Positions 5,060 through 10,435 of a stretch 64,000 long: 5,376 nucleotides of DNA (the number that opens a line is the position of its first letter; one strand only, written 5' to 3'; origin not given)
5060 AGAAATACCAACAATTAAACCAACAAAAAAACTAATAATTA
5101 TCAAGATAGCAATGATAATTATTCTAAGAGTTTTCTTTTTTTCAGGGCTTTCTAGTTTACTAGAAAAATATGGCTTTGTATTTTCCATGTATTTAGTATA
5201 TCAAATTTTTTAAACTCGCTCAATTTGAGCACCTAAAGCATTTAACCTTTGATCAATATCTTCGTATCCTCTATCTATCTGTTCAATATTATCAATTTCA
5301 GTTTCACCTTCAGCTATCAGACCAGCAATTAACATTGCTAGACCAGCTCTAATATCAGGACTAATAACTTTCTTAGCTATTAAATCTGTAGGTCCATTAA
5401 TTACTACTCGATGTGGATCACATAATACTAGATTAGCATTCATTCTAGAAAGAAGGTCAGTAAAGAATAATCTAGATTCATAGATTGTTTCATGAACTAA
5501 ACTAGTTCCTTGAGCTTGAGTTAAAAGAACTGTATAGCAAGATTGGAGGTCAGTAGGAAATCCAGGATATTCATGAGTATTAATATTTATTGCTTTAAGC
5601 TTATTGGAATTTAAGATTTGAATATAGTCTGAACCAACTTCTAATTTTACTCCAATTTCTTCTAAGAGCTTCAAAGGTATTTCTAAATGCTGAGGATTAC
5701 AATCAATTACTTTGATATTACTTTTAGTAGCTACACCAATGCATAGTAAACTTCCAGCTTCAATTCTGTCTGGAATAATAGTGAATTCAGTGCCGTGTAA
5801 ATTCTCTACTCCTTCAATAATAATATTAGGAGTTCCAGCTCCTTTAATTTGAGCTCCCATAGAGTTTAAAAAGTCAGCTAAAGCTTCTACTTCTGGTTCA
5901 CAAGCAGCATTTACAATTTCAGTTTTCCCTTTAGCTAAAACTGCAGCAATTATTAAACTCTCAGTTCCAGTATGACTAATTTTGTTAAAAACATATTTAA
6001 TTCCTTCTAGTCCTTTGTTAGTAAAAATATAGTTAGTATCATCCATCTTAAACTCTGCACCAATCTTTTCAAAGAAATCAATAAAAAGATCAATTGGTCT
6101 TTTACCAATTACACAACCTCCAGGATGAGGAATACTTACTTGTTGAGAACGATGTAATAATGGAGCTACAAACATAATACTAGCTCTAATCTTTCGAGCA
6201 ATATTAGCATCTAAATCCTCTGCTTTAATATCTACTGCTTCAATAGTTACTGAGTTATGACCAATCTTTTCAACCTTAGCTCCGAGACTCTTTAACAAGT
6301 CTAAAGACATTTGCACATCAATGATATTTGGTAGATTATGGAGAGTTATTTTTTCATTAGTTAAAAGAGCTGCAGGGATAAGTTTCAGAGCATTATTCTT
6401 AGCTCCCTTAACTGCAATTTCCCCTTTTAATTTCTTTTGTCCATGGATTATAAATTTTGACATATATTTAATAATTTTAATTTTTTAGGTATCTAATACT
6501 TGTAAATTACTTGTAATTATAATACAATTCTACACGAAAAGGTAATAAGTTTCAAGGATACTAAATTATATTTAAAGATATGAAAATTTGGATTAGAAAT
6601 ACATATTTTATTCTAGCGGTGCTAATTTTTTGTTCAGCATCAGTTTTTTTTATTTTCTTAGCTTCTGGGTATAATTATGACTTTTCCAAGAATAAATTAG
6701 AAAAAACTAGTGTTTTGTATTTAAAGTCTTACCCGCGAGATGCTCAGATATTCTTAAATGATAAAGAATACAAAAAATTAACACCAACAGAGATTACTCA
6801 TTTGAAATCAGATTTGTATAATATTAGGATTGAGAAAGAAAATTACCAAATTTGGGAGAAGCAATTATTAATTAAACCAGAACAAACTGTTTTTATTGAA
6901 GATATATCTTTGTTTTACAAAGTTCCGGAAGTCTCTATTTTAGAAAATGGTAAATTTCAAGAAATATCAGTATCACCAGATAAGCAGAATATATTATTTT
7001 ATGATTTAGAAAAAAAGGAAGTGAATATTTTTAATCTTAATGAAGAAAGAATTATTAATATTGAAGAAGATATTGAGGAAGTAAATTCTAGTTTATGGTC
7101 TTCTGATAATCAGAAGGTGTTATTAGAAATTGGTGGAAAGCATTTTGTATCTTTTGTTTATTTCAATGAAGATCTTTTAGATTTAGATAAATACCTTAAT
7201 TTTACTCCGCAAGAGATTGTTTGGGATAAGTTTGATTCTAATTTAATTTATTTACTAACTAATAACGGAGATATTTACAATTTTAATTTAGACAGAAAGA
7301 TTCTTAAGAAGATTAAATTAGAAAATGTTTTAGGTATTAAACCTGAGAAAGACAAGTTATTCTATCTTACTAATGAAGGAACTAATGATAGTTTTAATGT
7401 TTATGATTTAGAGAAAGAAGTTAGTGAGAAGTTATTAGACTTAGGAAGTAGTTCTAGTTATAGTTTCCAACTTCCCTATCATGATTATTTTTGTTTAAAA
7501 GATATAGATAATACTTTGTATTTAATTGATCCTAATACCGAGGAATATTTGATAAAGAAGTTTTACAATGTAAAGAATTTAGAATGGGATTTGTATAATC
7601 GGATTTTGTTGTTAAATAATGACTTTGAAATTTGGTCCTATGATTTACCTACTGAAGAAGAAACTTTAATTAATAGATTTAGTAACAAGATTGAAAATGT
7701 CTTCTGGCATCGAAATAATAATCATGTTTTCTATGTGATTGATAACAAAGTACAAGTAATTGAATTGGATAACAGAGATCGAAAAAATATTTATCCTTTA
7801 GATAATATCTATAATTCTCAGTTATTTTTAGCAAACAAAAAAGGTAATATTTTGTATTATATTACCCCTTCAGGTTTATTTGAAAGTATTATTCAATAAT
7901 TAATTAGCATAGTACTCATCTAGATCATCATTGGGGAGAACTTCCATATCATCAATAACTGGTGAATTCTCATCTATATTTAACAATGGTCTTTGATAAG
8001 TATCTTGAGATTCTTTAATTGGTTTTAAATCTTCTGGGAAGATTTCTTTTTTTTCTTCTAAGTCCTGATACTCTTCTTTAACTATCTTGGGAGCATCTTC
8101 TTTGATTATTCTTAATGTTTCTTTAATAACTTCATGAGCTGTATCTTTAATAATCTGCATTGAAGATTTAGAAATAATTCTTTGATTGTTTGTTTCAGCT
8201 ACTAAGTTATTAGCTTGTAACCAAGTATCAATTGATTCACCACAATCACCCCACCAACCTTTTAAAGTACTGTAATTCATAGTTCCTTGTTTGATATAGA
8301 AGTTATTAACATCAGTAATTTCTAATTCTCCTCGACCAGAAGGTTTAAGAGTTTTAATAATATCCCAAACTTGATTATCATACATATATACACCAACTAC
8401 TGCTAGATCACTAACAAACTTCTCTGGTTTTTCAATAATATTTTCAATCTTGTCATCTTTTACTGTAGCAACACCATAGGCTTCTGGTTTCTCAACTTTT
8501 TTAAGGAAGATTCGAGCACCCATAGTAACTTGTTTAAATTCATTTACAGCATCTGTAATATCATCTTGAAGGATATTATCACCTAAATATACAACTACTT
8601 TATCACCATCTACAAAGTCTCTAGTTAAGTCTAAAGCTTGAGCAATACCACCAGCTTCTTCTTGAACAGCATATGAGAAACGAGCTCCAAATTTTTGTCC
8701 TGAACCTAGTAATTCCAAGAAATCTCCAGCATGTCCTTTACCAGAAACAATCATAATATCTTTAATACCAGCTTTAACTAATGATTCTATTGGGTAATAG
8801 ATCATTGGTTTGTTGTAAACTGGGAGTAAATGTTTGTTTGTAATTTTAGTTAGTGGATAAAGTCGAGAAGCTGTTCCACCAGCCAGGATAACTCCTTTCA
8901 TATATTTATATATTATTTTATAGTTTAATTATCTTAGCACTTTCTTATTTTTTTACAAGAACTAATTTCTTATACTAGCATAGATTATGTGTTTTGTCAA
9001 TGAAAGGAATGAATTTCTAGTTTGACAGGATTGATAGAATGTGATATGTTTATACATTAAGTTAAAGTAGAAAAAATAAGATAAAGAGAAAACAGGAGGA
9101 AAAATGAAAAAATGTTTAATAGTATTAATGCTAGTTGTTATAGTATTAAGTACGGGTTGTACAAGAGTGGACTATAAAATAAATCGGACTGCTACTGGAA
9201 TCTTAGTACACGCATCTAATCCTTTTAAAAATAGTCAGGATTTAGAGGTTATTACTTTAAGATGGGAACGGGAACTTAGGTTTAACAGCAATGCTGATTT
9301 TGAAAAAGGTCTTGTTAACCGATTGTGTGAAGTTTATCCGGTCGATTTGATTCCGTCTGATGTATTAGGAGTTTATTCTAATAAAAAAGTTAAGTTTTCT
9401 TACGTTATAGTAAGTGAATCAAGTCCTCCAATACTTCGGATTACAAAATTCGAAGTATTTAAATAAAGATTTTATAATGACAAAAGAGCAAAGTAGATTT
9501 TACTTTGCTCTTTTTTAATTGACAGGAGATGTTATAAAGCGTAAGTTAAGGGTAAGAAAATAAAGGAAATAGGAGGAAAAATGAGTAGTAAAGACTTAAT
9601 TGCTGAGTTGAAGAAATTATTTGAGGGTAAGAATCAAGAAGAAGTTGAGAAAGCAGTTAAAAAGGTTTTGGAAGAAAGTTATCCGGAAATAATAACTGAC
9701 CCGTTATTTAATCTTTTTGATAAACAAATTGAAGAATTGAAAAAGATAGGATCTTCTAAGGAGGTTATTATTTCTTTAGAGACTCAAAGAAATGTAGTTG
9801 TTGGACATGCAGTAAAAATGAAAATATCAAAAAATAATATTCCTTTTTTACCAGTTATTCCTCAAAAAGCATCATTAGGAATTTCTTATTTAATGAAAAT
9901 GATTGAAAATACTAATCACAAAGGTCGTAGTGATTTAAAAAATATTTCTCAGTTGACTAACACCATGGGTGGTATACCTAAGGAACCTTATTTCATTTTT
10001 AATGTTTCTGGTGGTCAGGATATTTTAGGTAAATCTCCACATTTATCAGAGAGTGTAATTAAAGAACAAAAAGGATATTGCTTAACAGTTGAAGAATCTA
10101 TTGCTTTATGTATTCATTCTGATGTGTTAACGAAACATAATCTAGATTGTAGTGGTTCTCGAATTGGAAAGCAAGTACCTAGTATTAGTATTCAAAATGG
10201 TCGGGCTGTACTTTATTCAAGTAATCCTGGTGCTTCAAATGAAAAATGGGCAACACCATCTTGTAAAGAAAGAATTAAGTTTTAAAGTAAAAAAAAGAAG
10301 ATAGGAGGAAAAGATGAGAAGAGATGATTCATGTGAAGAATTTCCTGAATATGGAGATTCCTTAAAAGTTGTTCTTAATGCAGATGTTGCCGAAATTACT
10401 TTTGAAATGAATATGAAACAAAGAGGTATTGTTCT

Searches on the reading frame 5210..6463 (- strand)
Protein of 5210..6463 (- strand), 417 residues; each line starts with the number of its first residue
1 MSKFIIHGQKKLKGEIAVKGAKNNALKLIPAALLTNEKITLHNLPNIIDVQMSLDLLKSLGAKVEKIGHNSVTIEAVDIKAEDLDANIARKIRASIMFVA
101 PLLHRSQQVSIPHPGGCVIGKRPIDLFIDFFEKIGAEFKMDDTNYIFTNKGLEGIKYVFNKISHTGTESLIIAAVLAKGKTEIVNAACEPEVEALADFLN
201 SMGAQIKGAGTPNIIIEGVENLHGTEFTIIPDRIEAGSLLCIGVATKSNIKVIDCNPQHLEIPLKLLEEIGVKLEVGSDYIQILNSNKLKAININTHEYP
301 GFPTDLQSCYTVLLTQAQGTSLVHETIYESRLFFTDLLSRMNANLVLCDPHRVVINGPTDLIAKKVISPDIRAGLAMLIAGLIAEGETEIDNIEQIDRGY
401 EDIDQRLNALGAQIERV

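Call 46: search_protein_families(library=pfam, max_evalue=0.00001, proteins=[window:5210-6463:-])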
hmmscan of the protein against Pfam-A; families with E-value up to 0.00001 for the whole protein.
window:5210-6463:- (417 aa): 1 family
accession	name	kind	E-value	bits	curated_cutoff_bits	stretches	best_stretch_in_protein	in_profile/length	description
PF00275.25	EPSP_synthase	-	3.7e-80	270.1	22.8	1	7-406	2-416/417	EPSP synthase (3-phosphoshikimate 1-carboxyvinyltransferase)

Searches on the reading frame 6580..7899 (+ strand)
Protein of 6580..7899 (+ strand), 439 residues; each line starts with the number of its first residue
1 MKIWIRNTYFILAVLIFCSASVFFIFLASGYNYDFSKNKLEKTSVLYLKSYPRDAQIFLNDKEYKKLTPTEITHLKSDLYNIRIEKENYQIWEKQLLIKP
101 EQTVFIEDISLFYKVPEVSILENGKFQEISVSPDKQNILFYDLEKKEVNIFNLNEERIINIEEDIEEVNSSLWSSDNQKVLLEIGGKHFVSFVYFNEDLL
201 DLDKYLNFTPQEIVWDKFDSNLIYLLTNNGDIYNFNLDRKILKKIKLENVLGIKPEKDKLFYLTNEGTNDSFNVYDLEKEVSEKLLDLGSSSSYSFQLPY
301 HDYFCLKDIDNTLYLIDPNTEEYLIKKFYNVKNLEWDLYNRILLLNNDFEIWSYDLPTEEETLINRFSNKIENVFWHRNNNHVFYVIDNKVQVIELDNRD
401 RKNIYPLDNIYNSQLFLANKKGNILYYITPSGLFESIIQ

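Call 46: search_protein_families(library=pfam, max_evalue=0.00001, proteins=[window:6580-7899:+])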
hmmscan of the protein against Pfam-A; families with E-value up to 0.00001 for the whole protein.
window:6580-7899:+ (439 aa): 1 family
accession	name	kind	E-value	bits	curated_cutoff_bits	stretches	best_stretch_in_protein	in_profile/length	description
PF08308.17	PEGA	-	3.8e-07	30.4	20.8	1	44-104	2-61/71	PEGA domain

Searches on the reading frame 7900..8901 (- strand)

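Call 46: search_protein_families(library=pfam, max_evalue=0.00001, proteins=[window:7900-8901:-])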
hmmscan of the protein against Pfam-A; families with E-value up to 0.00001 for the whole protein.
window:7900-8901:- (333 aa): 2 families
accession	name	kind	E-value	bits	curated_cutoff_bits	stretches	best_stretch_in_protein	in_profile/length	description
PF00483.29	NTP_transferase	-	9.3e-56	189.6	21.2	1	2-232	1-240/245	Nucleotidyl transferase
PF12804.13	NTP_transf_3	-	1.2e-08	35.7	27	1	3-111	1-98/160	MobA-like NTP transferase domain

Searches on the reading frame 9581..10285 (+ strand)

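Call 46: search_protein_families(library=pfam, max_evalue=0.00001, proteins=[window:9581-10285:+])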
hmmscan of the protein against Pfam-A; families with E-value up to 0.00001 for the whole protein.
window:9581-10285:+ (234 aa): 1 family
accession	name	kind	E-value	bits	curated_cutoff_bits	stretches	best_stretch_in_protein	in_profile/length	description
PF18959.5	DUF5701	-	9.7e-08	32.4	27.4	1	84-208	34-170/206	Family of unknown function (DUF5701)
